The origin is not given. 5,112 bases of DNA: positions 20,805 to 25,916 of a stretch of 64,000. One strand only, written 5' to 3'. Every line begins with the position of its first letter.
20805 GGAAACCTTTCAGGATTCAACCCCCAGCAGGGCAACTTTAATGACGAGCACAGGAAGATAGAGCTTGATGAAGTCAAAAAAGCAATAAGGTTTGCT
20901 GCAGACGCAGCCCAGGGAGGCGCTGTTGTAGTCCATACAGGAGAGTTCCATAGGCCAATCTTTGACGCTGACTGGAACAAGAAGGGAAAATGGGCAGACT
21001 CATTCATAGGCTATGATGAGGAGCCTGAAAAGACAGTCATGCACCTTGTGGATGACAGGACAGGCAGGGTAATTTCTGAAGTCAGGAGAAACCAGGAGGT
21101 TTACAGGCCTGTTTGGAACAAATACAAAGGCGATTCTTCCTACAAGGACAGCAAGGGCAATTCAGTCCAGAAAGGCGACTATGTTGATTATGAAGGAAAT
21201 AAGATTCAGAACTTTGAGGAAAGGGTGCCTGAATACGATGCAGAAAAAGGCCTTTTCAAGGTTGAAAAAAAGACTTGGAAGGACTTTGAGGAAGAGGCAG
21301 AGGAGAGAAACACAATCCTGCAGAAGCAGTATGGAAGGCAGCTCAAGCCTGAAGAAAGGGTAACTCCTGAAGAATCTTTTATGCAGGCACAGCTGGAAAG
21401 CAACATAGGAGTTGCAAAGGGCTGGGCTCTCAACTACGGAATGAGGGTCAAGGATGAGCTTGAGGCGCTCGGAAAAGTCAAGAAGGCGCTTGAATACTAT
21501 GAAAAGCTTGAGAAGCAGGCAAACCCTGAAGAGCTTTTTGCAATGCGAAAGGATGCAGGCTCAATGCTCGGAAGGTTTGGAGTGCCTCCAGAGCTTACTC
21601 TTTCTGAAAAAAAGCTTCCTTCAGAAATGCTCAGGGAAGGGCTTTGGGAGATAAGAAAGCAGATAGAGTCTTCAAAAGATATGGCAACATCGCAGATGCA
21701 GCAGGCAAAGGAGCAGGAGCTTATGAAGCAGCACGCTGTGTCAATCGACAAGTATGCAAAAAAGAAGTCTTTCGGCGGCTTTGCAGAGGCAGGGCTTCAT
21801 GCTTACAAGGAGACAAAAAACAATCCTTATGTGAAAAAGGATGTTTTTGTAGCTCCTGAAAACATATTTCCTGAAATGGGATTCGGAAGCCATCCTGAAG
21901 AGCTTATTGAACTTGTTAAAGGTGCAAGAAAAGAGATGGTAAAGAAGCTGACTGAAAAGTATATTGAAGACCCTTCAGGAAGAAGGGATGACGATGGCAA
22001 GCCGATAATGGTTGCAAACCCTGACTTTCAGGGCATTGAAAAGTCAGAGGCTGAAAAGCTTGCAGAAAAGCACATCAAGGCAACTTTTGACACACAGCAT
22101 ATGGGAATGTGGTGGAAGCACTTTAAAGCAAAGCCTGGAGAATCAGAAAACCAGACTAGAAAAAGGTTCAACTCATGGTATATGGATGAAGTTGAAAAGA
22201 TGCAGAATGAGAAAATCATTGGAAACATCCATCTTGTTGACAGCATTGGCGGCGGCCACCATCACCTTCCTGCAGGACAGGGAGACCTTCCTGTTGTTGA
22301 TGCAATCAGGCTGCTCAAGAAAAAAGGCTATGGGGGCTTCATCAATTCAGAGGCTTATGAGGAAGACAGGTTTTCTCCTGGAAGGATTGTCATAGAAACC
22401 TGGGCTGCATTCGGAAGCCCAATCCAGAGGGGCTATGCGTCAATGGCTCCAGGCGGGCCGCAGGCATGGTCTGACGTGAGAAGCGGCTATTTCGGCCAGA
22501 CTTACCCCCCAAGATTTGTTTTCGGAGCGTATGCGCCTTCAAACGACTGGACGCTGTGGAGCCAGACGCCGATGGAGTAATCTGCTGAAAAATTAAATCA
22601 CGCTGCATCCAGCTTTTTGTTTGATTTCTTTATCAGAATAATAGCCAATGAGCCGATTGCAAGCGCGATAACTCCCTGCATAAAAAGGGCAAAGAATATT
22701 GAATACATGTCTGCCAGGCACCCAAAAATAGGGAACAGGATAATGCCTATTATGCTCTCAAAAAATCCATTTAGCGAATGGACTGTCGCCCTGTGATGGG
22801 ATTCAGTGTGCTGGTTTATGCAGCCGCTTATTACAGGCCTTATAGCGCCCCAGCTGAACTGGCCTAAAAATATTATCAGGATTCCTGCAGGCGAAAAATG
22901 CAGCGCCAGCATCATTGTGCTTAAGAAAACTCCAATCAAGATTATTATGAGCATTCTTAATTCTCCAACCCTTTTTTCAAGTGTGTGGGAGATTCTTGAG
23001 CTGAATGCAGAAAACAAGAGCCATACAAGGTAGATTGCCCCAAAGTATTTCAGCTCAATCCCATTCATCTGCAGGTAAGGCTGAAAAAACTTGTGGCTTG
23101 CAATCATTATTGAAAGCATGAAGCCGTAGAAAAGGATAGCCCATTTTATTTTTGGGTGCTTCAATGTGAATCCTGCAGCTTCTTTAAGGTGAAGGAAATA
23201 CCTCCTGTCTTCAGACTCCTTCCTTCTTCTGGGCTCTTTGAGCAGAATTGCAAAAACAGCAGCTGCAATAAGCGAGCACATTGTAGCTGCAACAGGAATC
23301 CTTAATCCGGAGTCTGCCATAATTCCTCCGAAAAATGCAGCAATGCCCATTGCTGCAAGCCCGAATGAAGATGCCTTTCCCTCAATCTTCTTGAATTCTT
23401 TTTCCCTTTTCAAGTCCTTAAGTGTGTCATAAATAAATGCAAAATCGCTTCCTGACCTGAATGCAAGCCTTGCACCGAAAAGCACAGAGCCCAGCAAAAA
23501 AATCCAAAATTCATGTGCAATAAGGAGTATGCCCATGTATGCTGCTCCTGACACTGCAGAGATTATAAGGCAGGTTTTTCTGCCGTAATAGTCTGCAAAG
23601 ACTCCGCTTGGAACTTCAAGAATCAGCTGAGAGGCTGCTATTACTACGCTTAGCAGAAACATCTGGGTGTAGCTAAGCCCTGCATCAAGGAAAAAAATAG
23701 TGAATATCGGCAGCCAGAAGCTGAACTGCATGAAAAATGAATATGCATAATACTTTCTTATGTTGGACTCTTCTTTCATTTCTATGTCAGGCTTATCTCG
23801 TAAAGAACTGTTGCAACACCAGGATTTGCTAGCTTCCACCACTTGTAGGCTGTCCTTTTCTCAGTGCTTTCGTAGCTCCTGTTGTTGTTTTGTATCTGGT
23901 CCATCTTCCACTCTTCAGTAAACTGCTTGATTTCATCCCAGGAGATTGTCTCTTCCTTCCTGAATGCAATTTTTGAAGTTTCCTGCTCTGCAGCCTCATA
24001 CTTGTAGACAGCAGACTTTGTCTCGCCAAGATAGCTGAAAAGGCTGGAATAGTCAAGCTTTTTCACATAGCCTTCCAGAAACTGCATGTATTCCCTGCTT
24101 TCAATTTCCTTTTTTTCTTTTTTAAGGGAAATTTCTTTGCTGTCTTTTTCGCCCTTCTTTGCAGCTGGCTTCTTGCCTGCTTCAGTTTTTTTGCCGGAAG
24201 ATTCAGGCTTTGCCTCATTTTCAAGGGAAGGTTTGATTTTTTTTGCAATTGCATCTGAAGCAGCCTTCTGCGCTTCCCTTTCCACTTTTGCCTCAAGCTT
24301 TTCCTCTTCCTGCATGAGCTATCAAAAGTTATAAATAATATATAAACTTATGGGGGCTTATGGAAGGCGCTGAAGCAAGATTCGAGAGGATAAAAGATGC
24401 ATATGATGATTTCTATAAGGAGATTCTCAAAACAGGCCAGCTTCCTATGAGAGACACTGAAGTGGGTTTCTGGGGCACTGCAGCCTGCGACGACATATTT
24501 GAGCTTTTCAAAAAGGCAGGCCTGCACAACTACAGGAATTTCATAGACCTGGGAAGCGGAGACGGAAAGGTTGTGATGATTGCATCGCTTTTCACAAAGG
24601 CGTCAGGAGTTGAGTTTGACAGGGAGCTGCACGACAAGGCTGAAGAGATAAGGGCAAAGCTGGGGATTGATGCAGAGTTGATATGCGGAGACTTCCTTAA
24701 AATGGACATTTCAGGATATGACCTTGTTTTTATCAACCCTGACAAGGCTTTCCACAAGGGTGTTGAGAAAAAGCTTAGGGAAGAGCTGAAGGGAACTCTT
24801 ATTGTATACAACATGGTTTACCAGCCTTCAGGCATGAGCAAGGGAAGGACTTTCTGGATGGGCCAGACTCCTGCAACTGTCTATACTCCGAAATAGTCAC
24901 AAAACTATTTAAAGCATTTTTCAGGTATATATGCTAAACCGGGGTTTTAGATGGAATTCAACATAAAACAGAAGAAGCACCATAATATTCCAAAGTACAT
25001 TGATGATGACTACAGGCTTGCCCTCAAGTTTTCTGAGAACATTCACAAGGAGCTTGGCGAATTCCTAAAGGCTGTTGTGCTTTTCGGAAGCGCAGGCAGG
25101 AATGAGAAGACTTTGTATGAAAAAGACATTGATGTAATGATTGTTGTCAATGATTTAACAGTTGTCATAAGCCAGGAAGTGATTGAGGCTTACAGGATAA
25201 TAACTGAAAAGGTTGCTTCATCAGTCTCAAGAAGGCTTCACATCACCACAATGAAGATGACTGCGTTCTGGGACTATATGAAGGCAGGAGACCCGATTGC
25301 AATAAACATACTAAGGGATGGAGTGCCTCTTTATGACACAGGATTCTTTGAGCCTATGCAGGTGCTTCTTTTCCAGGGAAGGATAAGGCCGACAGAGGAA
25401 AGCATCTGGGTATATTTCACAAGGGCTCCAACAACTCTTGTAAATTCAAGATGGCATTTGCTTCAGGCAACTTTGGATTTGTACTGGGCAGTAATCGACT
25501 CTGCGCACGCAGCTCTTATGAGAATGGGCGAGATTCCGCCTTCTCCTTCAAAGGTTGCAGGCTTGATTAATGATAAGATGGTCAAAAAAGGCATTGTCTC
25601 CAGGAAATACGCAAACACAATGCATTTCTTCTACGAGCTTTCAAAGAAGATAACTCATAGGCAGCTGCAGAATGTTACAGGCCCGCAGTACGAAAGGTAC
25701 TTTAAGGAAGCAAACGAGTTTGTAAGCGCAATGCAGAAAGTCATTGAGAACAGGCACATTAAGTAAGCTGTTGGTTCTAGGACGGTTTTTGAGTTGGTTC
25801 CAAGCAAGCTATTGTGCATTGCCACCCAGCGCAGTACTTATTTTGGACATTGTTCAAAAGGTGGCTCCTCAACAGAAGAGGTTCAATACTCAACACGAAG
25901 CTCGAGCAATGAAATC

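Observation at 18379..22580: Uncharacterised, translationally coupled three-gene operon ending in a TIM-barrel enzyme split by a giant coiled-coil insertion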

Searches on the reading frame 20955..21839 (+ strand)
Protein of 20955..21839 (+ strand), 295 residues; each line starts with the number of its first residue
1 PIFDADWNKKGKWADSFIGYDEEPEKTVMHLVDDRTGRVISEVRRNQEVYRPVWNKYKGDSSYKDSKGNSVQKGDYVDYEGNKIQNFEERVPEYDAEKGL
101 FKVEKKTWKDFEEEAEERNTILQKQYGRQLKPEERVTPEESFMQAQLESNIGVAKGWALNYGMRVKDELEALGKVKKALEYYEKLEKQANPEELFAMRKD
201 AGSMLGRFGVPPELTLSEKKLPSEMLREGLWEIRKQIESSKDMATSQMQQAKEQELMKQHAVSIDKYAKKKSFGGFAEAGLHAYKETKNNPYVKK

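Call 76: search_solved_structures(query=A4, max_evalue=10, show_alignments=0)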
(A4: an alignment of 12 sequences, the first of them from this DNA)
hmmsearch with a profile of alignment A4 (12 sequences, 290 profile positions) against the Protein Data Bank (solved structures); distinct sequences matched with E-value up to 10: 5.
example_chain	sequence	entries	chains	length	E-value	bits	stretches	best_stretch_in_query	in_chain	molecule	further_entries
8ula_A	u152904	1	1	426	0.1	15.4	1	103-173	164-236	Extracellular solute-binding protein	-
8vqk_A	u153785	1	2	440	0.48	13.2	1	104-152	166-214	Putative ABC transporter periplasmic-binding protein YcjN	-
7v09_A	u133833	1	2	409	0.6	12.9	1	104-190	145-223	Multiple sugar transport system periplasmic sugar-binding protein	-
7r0x_A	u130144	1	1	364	0.85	12.4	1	191-247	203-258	Polyketide synthase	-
2fzf_A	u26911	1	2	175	6.5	9.5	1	176-203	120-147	hypothetical protein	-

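Call 77: search_protein_families(library=pfam, alignment_id=A4, max_evalue=1)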
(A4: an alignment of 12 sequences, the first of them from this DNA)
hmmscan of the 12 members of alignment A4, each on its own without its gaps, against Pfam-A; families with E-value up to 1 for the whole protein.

A. member 1, seq(295 aa): 1 family
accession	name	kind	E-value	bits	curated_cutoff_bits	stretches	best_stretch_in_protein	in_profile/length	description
PF20388.3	DUF6683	-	0.022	14.8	23.6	1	178-213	205-241/253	Family of unknown function (DUF6683)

B. families by the number of members that match (of 12 scanned): 15 families
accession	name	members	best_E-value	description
PF07167.19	PhaC_N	1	0.0034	Poly-beta-hydroxybutyrate polymerase (PhaC) N-terminus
PF07978.19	NIPSNAP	1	0.0069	NIPSNAP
PF21648.2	M1E1E6-like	1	0.018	Integron cassette protein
PF20388.3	DUF6683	1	0.022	Family of unknown function (DUF6683)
PF07956.16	DUF1690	1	0.058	Protein of Unknown function (DUF1690)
PF07516.18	SecA_SW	1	0.068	SecA Wing and Scaffold domain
PF05478.16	Prominin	1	0.07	Prominin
PF06291.16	Lambda_Bor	1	0.078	Bor protein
PF18572.7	T6PP_N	1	0.12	Trehalose-6-phosphate phosphatase N-terminal helical bundle domain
PF00416.27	Ribosomal_S13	1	0.14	Ribosomal protein S13/S18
PF22491.1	DUF6988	1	0.18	Family of unknown function (DUF6988)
PF15825.10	FAM25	1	0.25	FAM25 family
PF13974.11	YebO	1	0.29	YebO-like protein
PF20570.3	DUF6779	1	0.72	Domain of unknown function (DUF6779)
PF20651.3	EXOC6_Sec15_N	1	0.94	Exocyst complex component EXOC6/Sec15, N-terminal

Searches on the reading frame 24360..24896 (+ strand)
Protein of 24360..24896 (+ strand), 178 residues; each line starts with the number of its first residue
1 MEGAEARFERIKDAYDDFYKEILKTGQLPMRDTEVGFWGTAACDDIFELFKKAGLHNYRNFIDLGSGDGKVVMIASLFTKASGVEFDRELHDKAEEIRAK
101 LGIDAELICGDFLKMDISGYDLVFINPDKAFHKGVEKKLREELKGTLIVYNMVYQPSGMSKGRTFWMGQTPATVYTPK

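Call 52: search_protein_families(library=pfam, proteins=[window:24360-24896:+], max_evalue=0.01)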
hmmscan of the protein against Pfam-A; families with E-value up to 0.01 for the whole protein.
window:24360-24896:+ (178 aa): 3 families
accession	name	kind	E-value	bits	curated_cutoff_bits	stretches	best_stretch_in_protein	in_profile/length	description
PF08123.19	DOT1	-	6.1e-06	26.4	23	1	38-99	23-87/205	Histone methylation protein DOT1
PF13847.12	Methyltransf_31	-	0.0002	21.5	27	1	60-126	6-81/145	Methyltransferase domain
PF13649.12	Methyltransf_25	-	0.00034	21.7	27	1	62-126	2-71/97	Methyltransferase domain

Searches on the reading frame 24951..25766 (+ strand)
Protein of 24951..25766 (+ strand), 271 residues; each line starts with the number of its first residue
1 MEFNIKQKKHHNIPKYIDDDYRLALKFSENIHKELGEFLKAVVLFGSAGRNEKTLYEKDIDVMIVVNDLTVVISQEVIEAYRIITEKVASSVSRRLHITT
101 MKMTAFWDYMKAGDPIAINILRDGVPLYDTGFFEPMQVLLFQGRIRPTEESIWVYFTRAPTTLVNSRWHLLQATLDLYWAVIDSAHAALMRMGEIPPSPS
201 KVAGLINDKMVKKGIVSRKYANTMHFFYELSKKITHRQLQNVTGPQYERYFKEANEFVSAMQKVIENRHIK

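Call 52: search_protein_families(library=pfam, proteins=[window:24951-25766:+], max_evalue=0.01)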
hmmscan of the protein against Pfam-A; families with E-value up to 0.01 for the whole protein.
window:24951-25766:+ (271 aa): 3 families
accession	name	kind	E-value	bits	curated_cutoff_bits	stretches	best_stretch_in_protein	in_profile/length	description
PF01909.29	NTP_transf_2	-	4.7e-05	24.1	21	1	33-88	9-60/93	Nucleotidyltransferase domain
PF18765.7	Polbeta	-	0.00024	21.6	26.9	1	39-129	13-89/93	Polymerase beta, Nucleotidyltransferase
PF03445.19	DUF294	-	0.005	17.2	21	0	41-95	51-97/138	Putative nucleotidyltransferase DUF294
